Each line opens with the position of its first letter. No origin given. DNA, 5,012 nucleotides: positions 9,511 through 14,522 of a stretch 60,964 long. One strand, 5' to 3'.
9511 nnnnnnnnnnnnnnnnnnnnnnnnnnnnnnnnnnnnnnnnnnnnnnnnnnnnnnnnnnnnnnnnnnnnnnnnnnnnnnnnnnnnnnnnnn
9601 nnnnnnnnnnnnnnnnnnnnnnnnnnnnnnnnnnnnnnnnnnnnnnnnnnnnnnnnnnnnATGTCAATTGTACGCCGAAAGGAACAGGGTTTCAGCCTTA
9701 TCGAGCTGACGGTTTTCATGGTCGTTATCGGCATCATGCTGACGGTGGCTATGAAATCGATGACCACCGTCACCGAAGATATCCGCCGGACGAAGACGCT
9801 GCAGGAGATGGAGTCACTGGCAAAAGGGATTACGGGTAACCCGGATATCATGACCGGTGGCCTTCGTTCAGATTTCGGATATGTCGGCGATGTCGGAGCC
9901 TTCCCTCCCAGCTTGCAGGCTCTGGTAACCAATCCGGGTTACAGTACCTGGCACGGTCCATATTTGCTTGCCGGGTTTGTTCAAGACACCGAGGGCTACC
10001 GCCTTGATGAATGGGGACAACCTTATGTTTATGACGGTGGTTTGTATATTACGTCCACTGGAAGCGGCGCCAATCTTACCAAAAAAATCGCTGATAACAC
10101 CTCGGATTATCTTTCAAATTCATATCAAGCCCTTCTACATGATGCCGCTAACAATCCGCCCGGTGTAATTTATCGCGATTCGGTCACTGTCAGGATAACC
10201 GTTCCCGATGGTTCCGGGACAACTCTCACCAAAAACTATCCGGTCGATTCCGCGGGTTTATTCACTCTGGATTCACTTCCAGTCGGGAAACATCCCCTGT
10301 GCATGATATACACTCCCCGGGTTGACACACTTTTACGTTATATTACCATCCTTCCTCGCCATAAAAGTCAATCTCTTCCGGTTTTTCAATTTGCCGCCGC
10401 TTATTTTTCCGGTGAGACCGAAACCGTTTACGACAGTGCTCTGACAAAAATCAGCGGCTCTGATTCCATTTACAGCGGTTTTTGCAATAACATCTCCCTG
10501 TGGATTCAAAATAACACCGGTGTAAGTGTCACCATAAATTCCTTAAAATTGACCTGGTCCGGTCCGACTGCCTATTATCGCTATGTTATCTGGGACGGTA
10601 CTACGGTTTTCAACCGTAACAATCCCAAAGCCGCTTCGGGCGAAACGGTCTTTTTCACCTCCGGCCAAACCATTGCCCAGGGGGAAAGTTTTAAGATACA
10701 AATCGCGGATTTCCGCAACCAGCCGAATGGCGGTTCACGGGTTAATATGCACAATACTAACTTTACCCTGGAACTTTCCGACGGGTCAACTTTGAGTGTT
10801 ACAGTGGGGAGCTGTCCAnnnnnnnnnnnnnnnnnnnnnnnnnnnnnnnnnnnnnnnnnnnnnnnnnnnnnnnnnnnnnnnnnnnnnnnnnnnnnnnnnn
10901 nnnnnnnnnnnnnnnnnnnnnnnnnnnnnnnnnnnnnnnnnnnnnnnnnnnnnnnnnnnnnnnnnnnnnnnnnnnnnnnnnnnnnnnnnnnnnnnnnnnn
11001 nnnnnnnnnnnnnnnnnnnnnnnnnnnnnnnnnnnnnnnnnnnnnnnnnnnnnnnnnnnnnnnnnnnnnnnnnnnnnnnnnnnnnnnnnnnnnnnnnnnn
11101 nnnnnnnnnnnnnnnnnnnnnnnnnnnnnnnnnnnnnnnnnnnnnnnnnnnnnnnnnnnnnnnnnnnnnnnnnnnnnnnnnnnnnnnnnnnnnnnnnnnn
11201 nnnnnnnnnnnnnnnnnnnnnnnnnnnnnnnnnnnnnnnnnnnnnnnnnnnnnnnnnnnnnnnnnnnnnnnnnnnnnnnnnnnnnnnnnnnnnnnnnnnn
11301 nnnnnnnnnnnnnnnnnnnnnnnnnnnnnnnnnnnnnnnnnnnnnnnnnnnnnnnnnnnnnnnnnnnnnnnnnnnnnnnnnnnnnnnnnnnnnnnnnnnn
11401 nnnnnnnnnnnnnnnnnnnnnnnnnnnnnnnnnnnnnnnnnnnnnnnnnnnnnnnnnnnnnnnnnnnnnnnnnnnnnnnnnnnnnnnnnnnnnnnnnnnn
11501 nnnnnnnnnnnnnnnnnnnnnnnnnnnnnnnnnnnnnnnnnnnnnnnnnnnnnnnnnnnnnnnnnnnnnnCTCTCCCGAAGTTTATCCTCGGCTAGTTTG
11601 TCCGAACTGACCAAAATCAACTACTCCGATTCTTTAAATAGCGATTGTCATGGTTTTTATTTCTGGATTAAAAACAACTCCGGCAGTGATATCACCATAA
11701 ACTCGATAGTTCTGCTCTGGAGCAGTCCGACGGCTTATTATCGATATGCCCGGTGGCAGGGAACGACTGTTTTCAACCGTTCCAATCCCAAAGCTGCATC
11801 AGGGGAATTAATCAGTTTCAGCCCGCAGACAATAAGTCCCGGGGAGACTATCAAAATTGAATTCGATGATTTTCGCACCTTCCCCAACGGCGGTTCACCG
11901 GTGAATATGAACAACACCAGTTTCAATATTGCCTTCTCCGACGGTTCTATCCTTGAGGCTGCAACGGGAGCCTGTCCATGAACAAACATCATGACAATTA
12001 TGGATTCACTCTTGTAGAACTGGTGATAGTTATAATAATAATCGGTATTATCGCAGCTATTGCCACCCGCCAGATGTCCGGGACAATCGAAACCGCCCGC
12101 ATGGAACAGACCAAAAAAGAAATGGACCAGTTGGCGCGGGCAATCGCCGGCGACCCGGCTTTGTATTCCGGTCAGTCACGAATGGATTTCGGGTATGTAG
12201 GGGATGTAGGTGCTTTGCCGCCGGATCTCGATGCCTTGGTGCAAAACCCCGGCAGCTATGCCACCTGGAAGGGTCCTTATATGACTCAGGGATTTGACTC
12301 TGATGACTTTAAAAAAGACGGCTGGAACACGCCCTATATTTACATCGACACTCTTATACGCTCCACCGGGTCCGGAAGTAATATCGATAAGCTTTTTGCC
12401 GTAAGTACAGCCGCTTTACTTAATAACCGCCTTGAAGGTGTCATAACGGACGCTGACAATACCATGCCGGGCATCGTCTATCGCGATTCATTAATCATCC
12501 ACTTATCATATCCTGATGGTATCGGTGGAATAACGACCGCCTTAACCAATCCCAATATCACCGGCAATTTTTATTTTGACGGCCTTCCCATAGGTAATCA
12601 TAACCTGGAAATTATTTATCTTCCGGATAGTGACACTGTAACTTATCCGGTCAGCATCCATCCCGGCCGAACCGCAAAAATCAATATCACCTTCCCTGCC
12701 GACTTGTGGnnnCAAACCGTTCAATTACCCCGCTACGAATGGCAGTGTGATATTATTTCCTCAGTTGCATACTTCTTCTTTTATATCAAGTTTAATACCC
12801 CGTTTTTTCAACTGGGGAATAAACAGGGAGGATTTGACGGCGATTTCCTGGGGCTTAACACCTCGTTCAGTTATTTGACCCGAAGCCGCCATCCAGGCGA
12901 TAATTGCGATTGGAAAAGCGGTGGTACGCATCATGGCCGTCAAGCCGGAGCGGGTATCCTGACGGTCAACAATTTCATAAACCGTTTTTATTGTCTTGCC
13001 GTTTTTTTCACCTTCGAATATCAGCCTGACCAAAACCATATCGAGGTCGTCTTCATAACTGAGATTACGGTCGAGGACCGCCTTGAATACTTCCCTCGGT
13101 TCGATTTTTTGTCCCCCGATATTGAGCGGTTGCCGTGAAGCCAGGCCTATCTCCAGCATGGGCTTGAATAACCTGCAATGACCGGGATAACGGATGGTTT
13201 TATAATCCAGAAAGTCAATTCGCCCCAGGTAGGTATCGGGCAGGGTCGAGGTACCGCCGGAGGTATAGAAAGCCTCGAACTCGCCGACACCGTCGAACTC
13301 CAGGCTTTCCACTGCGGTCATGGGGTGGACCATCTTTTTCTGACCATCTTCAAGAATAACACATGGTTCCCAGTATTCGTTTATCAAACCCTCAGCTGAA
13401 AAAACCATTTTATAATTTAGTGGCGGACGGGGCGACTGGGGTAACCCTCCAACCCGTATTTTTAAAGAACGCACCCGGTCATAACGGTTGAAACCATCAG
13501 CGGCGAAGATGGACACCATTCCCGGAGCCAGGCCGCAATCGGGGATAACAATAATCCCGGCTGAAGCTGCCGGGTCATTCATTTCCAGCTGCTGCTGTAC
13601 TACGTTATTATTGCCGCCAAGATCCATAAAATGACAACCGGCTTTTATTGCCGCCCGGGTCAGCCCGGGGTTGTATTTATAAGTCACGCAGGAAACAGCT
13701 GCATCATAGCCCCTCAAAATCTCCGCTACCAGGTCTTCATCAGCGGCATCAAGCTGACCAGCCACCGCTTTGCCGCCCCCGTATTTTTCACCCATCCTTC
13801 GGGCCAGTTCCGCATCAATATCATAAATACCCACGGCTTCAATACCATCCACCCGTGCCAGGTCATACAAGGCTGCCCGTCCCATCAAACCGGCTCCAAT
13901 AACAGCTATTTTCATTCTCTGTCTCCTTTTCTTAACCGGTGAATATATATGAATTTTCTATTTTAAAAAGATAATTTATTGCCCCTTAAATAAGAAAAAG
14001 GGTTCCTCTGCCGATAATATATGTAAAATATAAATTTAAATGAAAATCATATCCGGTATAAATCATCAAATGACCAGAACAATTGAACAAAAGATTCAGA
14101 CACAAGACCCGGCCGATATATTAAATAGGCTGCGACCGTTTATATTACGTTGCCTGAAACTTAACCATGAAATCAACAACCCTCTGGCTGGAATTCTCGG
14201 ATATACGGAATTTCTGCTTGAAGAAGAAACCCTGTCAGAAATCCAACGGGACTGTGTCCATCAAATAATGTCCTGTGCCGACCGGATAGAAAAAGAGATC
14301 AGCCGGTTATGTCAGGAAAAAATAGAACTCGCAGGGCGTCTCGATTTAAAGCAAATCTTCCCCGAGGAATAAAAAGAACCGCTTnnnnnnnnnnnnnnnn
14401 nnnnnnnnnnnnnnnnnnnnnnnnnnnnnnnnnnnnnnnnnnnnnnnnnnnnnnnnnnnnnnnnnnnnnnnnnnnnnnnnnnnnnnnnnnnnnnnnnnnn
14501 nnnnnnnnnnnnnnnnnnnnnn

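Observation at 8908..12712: Orphan operon of four oversized GspG-like pseudopilins in a short-long-long-short arrangement, with no assembly machinery nearby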

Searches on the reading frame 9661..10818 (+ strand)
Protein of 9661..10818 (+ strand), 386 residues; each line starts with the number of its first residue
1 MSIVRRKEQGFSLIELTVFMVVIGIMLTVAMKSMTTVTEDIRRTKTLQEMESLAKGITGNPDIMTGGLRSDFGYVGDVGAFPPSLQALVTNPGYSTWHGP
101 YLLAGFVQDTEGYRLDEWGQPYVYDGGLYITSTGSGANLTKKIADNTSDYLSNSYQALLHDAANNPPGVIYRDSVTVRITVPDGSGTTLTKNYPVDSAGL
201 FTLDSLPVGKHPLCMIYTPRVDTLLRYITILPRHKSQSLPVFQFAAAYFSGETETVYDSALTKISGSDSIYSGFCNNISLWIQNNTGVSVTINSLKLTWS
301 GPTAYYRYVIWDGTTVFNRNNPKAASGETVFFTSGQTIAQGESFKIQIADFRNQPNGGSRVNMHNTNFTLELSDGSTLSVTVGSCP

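Call 3: search_protein_families(library=pfam, proteins=[window:9661-10818:+], max_evalue=1)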
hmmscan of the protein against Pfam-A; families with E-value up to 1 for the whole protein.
window:9661-10818:+ (386 aa): 2 families
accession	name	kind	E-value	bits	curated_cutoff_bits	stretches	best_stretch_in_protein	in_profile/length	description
PF07963.17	N_methyl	-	1.9e-06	27.6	21.2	1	5-31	1-27/27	Prokaryotic N-terminal methylation motif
PF08334.16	T2SSG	-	0.016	15.7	21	1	77-125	31-77/108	Type II secretion system (T2SS), protein G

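Call 4: search_protein_families(library=ncbifam, proteins=[window:9661-10818:+], max_evalue=1)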
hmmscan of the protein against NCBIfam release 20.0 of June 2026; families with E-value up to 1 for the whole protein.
window:9661-10818:+ (386 aa): 10 families
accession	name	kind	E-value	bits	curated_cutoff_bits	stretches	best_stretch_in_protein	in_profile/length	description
TIGR01710.1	typeII_sec_gspG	equivalog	7.6e-05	22.8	88.85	1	9-125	1-102/134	type II secretion system major pseudopilin GspG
TIGR01708.2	typeII_sec_gspH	equivalog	0.00039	20.5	80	1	8-40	1-33/169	type II secretion system minor pseudopilin GspH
NF007800.0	PRK10506.1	equivalog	0.011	15.6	158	1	5-48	5-48/163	prepilin peptidase-dependent protein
TIGR02532.1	IV_pilin_GFxxxE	domain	0.015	15.2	16.3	1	9-31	2-24/24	prepilin-type N-terminal cleavage/methylation domain-containing protein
NF007862.0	PRK10574.1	equivalog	0.025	14.7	138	1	6-50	2-46/145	prepilin peptidase-dependent pilin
TIGR02599.1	TIGR02599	subfamily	0.041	13.1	256.5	1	10-46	1-37/361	Verru_Chthon cassette protein C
NF041013.1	T4P_ComGE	equivalog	0.06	13.4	49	1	8-54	3-49/83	competence type IV pilus minor pilin ComGE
NF040999.1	pilin_ComGC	equivalog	0.076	13.2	75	1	8-43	1-36/84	competence type IV pilus major pilin ComGC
NF007848.0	PRK10557.1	equivalog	0.21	10.9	120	1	4-51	6-53/192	prepilin peptidase-dependent protein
NF038304.1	EPS_HpsC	equivalog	0.23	11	200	1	4-43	16-55/318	hormogonium polysaccharide secretion pseudopilin HpsC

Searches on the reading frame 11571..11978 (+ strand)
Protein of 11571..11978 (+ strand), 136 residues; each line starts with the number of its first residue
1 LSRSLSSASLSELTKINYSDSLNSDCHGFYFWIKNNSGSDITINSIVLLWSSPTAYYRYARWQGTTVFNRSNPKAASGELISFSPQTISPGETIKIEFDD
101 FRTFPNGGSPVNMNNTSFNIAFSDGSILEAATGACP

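Call 49: predict_structure(alignment_id=A3)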
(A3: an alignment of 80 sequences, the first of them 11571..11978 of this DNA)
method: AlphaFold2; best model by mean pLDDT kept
length: 136 residues; sequences in the alignment: 80
mean_pLDDT: 91.9   pTM: 0.85
mean pLDDT of the five models: 91.9, 91.3, 90.8, 89.8, 89.2
residues with pLDDT >= 90: 118; 70-90: 7; 50-70: 2; < 50: 9
segments of 3 or more residues with pLDDT < 50: 1-9
pLDDT, mean of each block of 10 residues (from residue 1): 42 91 95 96 98 97 97 95 97 98 97 97 96 89
secondary structure, 60 per line:
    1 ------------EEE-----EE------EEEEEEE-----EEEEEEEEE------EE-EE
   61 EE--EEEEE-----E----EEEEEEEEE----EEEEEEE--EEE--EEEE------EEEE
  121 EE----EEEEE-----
elements in order: E13-15 E29-35 E41-49 E59-62 E65-69 E80-88 E93-99 E102-104 E107-110 E117-122 E127-131

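Call 55: fold_search(model_id=the predicted structure, library=pdb)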
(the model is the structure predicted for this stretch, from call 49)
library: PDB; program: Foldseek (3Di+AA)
matches with E <= 10: 1606; with E <= 0.001: 2
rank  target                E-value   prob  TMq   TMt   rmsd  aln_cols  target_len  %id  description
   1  8fk7_A                4.4e-04  1.00  0.41  0.41   7.2       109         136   14  Structure of the Pyrobaculum calidifontis flagellar-like archaeal type IV pilus (released 2023-06-28)
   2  8q30_0                7.1e-04  1.00  0.35  0.34   8.4       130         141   12  Sulfolobus acidocaldarius AAP filament. (released 2024-03-06)
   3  4p94_A                1.6e-03  1.00  0.40  0.46   9.5       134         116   16  The crystal structure of the soluble domain of Sulfolobus acidocaldarius FlaF (residues 35-164) (released 2015-04-22)
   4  2ylh                  1.9e-03  1.00  0.40  0.21   7.7       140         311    9  Structure of N-terminal domain of Candida albicans Als9-2 G299W mutant (released 2011-10-05)
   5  9fyn                  2.6e-03  0.99  0.34  0.09   7.5       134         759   15  Lacto-N-biosidase from Trueperella pyogenes (released 2024-10-09)
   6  4kkp_B                2.7e-03  0.99  0.36  0.23   8.6       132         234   11  Crystal structure of Vibrio cholerae RbmA (crystal form 2) (released 2013-05-22)
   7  6nav_A                3.6e-03  1.00  0.37  0.38   9.4       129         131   16  Cryo-EM reconstruction of Sulfolobus islandicus LAL14/1 Pilus (released 2019-05-08)
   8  5tuh_B                4.0e-03  1.00  0.39  0.50   8.1       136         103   12  Archaellum periplasmic stator protein FlaG from Sulfolobus acidocaldarius (released 2018-01-10)
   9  6pbk_A                5.5e-03  1.00  0.41  0.47   8.4       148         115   14  Archaellum periplasmic stator protein complex FlaF and FlaG from Sulfolobus acidocaldarius (released 2019-11-20)
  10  4jo5                  6.5e-03  0.95  0.35  0.29  10.3       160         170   15  CBM3a-L domain with flanking linkers from scaffoldin cipA of cellulosome of Clostridium thermocellum (released 2013-07-17)
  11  8btk_TA               6.9e-03  0.82  0.27  0.23  10.8       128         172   12  Structure of the TRAP complex with the Sec translocon and a translating ribosome (released 2023-05-24)
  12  4bhu_C                8.1e-03  0.99  0.41  0.42   5.7       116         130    7  Crystal structure of BslA - A bacterial hydrophobin (released 2013-08-14)
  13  2y7o                  8.1e-03  0.98  0.41  0.22   7.2       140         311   11  Structure of N-terminal domain of Candida albicans als9-2 - G299W mutant (released 2011-10-05)
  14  2y7l_A                9.0e-03  0.99  0.42  0.22   7.2       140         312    9  Structure of N-terminal domain of Candida albicans Als9-2 in complex with human fibrinogen gamma peptide (released 2011-10-05)
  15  5tuh_A                9.5e-03  0.95  0.32  0.38   8.7       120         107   14  Archaellum periplasmic stator protein FlaG from Sulfolobus acidocaldarius (released 2018-01-10)
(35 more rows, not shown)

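Call 72: search_protein_representatives(alignment_id=A4)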
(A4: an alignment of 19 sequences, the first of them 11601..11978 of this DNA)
Query: 19 sequences, 128 profile positions. Proteins with E-value up to 0.001 (for the whole library): 240; up to 1e-10: 117; up to 1e-30: 25. The best 150 are listed.
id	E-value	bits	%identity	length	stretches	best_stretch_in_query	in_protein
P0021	5.5e-52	191.4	-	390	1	1-128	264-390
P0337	2.6e-46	173.1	-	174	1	3-128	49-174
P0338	1.9e-42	160.6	-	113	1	17-128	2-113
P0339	5.4e-42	159.1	-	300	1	3-128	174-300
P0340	2.1e-39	150.8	-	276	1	1-128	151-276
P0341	3.2e-39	150.2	-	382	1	1-126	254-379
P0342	7.1e-38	145.8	-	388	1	1-128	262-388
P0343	1.6e-37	144.7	-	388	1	2-127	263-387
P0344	9.6e-37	142.2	-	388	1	1-128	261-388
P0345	1.5e-36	141.5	-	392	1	1-128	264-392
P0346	1.5e-36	141.5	-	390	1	1-127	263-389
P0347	3.1e-36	140.5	-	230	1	1-128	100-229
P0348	3.9e-35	137.0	-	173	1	2-125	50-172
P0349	4.0e-35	136.9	-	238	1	2-127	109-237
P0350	5.7e-35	136.4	-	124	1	3-125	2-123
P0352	1.3e-33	132.0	-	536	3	1-124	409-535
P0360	2.8e-31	124.5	-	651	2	3-118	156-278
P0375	5.9e-25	104.0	-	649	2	15-119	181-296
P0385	2.0e-20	89.4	-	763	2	2-114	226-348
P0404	1.9e-16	76.5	-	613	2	2-121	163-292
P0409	8.8e-16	74.4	-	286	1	2-119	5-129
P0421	4.6e-14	68.8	-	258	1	17-119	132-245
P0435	3.2e-12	62.9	-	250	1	17-119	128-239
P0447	3.2e-11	59.6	-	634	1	3-123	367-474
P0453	1.9e-10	57.2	-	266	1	3-118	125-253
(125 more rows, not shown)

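Call 74: search_protein_families(library=pfam, proteins=[P0360, P0375, P0404, P0421, P0435, P0453, P0385, P0352, P0447, P0409], max_evalue=0.01)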
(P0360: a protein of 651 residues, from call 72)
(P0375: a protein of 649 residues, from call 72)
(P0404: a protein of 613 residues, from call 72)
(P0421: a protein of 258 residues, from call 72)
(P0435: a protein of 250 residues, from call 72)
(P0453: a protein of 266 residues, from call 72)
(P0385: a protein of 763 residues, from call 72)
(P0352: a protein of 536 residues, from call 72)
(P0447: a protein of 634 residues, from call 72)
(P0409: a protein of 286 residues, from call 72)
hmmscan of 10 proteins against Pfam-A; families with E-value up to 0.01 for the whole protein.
P0360 (651 aa): 1 family
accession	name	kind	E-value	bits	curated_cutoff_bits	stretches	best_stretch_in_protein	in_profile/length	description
PF14341.11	PilX_N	-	6.3e-05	23.3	25.5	1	5-55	1-51/51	PilX N-terminal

P0375 (649 aa): 1 family
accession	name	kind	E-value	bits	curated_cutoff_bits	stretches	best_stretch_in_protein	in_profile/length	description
PF14341.11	PilX_N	-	8.1e-06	26.2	25.5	1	15-65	1-51/51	PilX N-terminal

P0404 (613 aa): 1 family
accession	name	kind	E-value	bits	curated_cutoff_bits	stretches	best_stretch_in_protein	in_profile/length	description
PF14341.11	PilX_N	-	1.1e-09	38.5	25.5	1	8-58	1-51/51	PilX N-terminal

P0421 (258 aa): 0 families

P0435 (250 aa): 0 families

P0453 (266 aa): 1 family
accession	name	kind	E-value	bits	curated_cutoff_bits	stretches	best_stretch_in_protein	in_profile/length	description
PF09489.15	CbtB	-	0.0052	17.4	27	0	6-39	5-38/51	Probable cobalt transporter subunit (CbtB)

P0385 (763 aa): 1 family
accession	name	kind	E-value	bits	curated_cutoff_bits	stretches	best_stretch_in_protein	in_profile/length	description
PF08334.16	T2SSG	-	3.4e-05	24.3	21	1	74-139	28-93/108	Type II secretion system (T2SS), protein G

P0352 (536 aa): 2 families
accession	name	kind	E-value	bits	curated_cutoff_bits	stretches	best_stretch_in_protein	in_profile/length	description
PF07963.17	N_methyl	-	0.0011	18.9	21.2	1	15-40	1-26/27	Prokaryotic N-terminal methylation motif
PF13620.12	CarboxypepD_reg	-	0.0027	18.4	32.3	1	191-238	2-47/82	Carboxypeptidase regulatory-like domain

P0447 (634 aa): 5 families
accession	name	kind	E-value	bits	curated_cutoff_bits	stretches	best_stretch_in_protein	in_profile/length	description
PF13570.13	Beta-prop_ACSF4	-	2.8e-39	135.9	133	2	195-358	43-208/329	Beta-alanine-activating enzyme, beta-propeller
PF13360.13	PQQ_2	-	8e-33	114.5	27.6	2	502-630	2-131/233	Outer membrane protein assembly factor BamB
PF01011.28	PQQ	-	2e-11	43.8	26.7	1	483-596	47-135/595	Glucose/ethanol/alcohol dehydrogenase, beta-propeller domain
PF07963.17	N_methyl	-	0.00028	20.8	21.2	1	2-24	4-26/27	Prokaryotic N-terminal methylation motif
PF15957.10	Comm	-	0.0048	17.5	27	1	8-46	12-53/110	Commissureless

P0409 (286 aa): 0 families

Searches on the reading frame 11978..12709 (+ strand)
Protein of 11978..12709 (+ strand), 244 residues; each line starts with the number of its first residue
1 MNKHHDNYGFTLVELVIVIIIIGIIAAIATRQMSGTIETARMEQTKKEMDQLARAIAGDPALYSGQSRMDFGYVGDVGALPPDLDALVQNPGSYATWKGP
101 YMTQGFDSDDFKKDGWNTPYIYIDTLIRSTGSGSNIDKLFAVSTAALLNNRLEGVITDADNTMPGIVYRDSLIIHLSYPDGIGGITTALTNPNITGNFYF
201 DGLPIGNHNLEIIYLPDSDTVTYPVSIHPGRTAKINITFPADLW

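Call 3: search_protein_families(library=pfam, proteins=[window:11978-12709:+], max_evalue=1)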
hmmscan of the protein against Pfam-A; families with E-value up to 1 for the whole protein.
window:11978-12709:+ (244 aa): 6 families
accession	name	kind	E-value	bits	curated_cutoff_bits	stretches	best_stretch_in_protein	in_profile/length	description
PF07963.17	N_methyl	-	7.9e-08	32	21.2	1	7-29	4-26/27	Prokaryotic N-terminal methylation motif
PF08334.16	T2SSG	-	0.00055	20.4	21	1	76-124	31-78/108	Type II secretion system (T2SS), protein G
PF13620.12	CarboxypepD_reg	-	0.009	16.8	32.3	1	193-238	35-80/82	Carboxypeptidase regulatory-like domain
PF16429.10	DUF5026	-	0.014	16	25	1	175-208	25-58/82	Domain of unknown function (DUF5026)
PF01956.21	EMC3_TMCO1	-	0.032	14.4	27.1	1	13-53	13-54/169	Integral membrane protein EMC3/TMCO1-like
PF23960.2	DUF7289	-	0.28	11.1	27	1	9-57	8-55/238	Family of unknown function (DUF7289)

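Call 4: search_protein_families(library=ncbifam, proteins=[window:11978-12709:+], max_evalue=1)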
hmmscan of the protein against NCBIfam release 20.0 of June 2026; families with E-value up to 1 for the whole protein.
window:11978-12709:+ (244 aa): 14 families
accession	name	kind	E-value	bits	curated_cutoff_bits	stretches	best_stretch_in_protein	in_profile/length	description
TIGR01710.1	typeII_sec_gspG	equivalog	5e-11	42.8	88.85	1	9-124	2-103/134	type II secretion system major pseudopilin GspG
TIGR02532.1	IV_pilin_GFxxxE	domain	3.9e-07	29.6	16.3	1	9-30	3-24/24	prepilin-type N-terminal cleavage/methylation domain-containing protein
TIGR01708.2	typeII_sec_gspH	equivalog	6.9e-07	29.4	80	1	9-53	3-47/169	type II secretion system minor pseudopilin GspH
NF041775.1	typeIV_PilA_Myxo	equivalog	9.9e-06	25.7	400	1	7-33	10-36/214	type IV pilin protein PilA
TIGR02596.1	TIGR02596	subfamily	9.9e-05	22.5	70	1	10-55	1-47/196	Verru_Chthon cassette protein D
NF007862.0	PRK10574.1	equivalog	0.00066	19.8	138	1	7-41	4-38/145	prepilin peptidase-dependent pilin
NF047827.1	T3SSXpsH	equivalog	0.0016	18.3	160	1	9-55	2-48/145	type II secretion system protein XpsH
NF007800.0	PRK10506.1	equivalog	0.0047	16.8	158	1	4-49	5-50/163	prepilin peptidase-dependent protein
NF040999.1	pilin_ComGC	equivalog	0.0082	16.3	75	1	9-28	3-22/84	competence type IV pilus major pilin ComGC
NF040982.1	ComGD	equivalog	0.0089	16.4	70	1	9-53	3-47/139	competence type IV pilus minor pilin ComGD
TIGR02599.1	TIGR02599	subfamily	0.022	14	256.5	1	9-55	1-47/361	Verru_Chthon cassette protein C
NF038304.1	EPS_HpsC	equivalog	0.036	13.6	200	1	4-52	17-65/318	hormogonium polysaccharide secretion pseudopilin HpsC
NF041013.1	T4P_ComGE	equivalog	0.072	13.2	49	1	7-53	3-49/83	competence type IV pilus minor pilin ComGE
TIGR01711.1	gspJ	equivalog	0.1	12.4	64.85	1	9-56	2-50/192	type II secretion system minor pseudopilin GspJ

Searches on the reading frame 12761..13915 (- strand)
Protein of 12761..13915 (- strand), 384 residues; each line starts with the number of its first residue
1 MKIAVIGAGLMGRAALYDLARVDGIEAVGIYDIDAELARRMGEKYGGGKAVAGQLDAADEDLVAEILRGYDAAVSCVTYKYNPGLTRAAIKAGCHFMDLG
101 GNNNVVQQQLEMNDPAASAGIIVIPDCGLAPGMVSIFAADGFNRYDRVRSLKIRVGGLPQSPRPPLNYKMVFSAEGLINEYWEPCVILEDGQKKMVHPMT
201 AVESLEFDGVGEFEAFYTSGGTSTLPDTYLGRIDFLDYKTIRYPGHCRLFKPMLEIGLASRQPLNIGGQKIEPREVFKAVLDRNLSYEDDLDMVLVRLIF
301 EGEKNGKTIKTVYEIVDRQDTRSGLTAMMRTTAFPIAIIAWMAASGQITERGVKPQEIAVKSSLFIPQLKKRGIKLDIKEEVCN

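Call 13: search_protein_families(library=pfam, proteins=[window:12761-13915:-], max_evalue=0.001)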
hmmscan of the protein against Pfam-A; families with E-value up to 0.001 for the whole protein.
window:12761-13915:- (384 aa): 3 families
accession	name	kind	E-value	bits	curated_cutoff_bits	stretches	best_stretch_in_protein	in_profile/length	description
PF16653.10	Sacchrp_dh_C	-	6.7e-46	158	31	1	128-374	1-265/265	Saccharopine dehydrogenase C-terminal domain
PF03435.24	Sacchrp_dh_NADP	-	4.8e-16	59.7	25.1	1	3-124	1-129/129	Saccharopine dehydrogenase NADP binding domain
PF01408.29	GFO_IDH_MocA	-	0.00013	23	24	1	1-96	1-89/120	Oxidoreductase family, NAD-binding Rossmann fold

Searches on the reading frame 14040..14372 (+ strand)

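Call 13: search_protein_families(library=pfam, proteins=[window:14040-14372:+], max_evalue=0.001)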
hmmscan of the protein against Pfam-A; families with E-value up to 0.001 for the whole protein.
window:14040-14372:+ (110 aa): 1 family
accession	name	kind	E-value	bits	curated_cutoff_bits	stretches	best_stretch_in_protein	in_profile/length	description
PF00512.31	HisKA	-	2e-12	47.4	26.9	1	41-91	9-58/66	His Kinase A (phospho-acceptor) domain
